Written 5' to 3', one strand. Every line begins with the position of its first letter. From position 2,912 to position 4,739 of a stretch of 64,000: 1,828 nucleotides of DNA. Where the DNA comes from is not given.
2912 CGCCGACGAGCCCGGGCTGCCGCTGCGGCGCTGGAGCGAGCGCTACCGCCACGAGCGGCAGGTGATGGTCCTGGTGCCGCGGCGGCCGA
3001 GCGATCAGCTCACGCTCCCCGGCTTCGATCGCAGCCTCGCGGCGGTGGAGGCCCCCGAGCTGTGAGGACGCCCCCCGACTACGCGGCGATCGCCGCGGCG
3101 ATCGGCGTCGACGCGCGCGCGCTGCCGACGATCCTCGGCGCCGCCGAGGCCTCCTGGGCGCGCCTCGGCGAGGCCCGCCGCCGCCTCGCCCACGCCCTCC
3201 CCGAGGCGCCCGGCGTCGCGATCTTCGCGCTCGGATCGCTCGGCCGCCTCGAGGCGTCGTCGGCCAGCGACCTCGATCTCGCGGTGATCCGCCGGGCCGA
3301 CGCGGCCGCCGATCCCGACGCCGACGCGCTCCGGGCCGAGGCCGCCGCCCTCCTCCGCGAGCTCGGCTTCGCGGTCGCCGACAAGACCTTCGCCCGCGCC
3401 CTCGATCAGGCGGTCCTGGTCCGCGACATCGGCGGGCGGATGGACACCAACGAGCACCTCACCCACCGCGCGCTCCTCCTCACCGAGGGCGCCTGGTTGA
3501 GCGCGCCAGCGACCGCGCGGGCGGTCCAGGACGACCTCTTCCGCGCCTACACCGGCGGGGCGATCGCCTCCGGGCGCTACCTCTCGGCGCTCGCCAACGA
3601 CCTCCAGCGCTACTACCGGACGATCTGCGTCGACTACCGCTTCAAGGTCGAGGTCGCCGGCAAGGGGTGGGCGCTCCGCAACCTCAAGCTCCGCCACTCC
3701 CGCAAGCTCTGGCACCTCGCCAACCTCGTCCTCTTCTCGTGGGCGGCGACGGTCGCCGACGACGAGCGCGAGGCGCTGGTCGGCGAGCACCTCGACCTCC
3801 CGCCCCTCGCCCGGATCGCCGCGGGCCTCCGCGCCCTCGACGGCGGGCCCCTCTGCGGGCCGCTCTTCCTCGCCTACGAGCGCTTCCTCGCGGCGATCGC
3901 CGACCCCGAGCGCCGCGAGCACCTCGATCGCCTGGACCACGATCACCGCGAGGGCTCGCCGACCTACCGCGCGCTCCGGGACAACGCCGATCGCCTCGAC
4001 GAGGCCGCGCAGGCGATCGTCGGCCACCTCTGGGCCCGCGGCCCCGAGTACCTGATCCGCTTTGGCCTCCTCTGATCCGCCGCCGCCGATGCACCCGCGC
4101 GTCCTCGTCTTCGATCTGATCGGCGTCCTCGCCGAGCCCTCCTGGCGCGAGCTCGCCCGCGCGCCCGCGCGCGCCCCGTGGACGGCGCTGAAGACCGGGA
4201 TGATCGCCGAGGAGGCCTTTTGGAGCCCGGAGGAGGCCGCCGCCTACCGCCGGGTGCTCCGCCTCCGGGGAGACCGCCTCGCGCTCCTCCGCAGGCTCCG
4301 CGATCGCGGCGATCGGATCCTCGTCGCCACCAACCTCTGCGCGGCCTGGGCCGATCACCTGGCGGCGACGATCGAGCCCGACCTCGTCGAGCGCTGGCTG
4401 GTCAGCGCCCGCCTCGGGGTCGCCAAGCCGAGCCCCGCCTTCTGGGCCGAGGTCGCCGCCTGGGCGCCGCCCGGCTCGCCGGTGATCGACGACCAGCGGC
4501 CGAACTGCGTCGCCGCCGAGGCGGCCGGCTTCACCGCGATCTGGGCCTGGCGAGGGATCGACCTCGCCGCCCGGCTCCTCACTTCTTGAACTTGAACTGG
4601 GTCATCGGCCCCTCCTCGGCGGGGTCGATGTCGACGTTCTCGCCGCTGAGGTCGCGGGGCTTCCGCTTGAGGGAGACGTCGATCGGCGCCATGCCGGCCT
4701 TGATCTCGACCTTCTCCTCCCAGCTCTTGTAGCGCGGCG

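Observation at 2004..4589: dGTPase-like HD hydrolase, GlnD/GlnE-type nucleotidyltransferase and HAD phosphatase in one coupled operon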

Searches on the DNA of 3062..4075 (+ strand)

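Call 50: search_dna_similar(query=L040:1-1706:+, collection=ecoli_genomes, mode=near, max_rows=25)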
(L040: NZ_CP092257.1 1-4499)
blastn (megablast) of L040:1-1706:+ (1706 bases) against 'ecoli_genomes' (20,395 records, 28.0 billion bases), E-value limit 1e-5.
Records with a match: 1; places in all: 1; records where one place covers at least 80% of the query: 1.
Genomes with a match: 1 of 5426; with a place that covers at least 80% of the query: 1. Places per genome that has any: lowest 1, median 1, highest 1. On chromosomes: 0 places; on plasmids: 1.
Best place of each record, by identity: >=99% 1.
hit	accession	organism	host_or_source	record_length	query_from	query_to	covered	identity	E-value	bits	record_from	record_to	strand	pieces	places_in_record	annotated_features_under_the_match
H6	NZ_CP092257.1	Escherichia coli strain ISHS7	Felix catus domesticus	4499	1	1706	100%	100.0%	0e+0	3151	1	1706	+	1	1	nucleotidyltransferase domain-containing protein | HD domain-containing protein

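Call 80: search_dna_similar(query=L040:711-1706:+, collection=ecoli_genomes, mode=distant, max_evalue=0.001, max_rows=20)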
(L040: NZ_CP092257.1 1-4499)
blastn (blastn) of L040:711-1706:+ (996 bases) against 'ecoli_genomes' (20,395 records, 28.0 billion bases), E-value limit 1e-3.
Records with a match: 1; places in all: 1; records where one place covers at least 80% of the query: 1.
Genomes with a match: 1 of 5426; with a place that covers at least 80% of the query: 1. Places per genome that has any: lowest 1, median 1, highest 1. On chromosomes: 0 places; on plasmids: 1.
Best place of each record, by identity: >=99% 1.
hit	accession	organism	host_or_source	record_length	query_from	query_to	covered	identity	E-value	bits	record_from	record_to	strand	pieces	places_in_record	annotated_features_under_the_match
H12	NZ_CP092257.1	Escherichia coli strain ISHS7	Felix catus domesticus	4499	1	996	100%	100.0%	0e+0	1797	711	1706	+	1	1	nucleotidyltransferase domain-containing protein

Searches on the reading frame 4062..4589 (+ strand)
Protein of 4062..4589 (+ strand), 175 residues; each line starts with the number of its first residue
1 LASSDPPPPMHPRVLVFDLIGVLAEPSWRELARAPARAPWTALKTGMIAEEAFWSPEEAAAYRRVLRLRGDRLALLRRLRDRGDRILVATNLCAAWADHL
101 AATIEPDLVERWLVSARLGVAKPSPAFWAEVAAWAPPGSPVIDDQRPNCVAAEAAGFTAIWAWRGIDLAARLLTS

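Call 3: search_protein_families(library=pfam, proteins=[window:4062-4589:+], max_evalue=0.1)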
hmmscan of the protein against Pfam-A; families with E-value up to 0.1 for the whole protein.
window:4062-4589:+ (175 aa): 1 family
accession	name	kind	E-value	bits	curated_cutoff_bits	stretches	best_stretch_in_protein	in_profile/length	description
PF00702.32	Hydrolase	-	0.017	16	26.4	0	57-132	86-164/191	haloacid dehalogenase-like hydrolase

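Call 4: search_protein_families(library=padloc, proteins=[window:4062-4589:+], max_evalue=0.1)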
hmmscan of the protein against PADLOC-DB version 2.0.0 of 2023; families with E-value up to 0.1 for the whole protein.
window:4062-4589:+ (175 aa): 0 families

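Call 5: search_protein_families(library=ncbifam, proteins=[window:4062-4589:+], max_evalue=0.1)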
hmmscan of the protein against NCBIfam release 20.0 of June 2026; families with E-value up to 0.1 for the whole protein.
window:4062-4589:+ (175 aa): 4 families
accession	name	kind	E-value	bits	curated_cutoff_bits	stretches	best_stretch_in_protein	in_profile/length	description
TIGR01509.1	HAD-SF-IA-v3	subfamily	0.00048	20.3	29.4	1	63-161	61-153/154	HAD-IA family hydrolase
NF006991.0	PRK09456.1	equivalog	0.00053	19.7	295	1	66-161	83-183/199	glucose-1-phosphatase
TIGR02247.1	HAD-1A3-hyp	subfamily_domain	0.027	14.2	125.4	1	71-160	98-193/211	epoxide hydrolase N-terminal domain-like phosphatase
TIGR02253.1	CTE7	subfamily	0.07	12.9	169.75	1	64-131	91-159/221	TIGR02253 family HAD-type hydrolase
